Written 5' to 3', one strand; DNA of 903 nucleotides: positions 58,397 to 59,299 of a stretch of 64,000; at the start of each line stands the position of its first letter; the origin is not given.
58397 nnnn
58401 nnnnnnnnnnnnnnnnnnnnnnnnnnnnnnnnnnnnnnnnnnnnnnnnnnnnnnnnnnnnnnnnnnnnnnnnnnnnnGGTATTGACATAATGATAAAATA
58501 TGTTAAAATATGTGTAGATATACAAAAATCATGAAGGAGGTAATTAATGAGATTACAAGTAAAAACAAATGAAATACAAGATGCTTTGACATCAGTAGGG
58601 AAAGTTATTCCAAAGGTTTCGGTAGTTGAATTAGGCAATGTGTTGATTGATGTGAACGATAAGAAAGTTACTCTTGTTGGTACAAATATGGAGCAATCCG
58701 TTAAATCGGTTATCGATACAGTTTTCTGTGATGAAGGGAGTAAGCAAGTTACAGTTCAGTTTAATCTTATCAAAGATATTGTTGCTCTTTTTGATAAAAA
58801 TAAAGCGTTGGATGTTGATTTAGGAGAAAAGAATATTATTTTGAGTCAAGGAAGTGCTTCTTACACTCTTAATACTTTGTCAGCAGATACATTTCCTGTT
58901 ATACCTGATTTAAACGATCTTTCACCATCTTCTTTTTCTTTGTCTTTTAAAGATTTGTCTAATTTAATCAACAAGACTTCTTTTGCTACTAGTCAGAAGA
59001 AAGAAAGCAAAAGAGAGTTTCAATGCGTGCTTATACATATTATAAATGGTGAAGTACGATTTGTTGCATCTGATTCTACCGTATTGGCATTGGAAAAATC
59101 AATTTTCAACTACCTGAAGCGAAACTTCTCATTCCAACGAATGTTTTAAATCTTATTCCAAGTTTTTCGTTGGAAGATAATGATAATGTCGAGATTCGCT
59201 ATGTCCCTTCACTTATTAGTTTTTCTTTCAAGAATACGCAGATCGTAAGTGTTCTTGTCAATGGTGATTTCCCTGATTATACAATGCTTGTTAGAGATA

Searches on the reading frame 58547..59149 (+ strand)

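Call 68: search_protein_families(library=pfam, proteins=[window:58547-59149:+], max_evalue=0.001)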
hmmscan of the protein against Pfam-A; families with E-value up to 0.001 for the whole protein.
window:58547-59149:+ (200 aa): 2 families
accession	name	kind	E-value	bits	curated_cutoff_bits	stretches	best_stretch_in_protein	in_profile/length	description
PF00712.24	DNA_pol3_beta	-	2.9e-13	50.5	24.4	1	1-120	1-120/120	DNA polymerase III beta subunit, N-terminal domain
PF02767.21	DNA_pol3_beta_2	-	2.1e-05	25.2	27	0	133-184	3-53/116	DNA polymerase III beta subunit, central domain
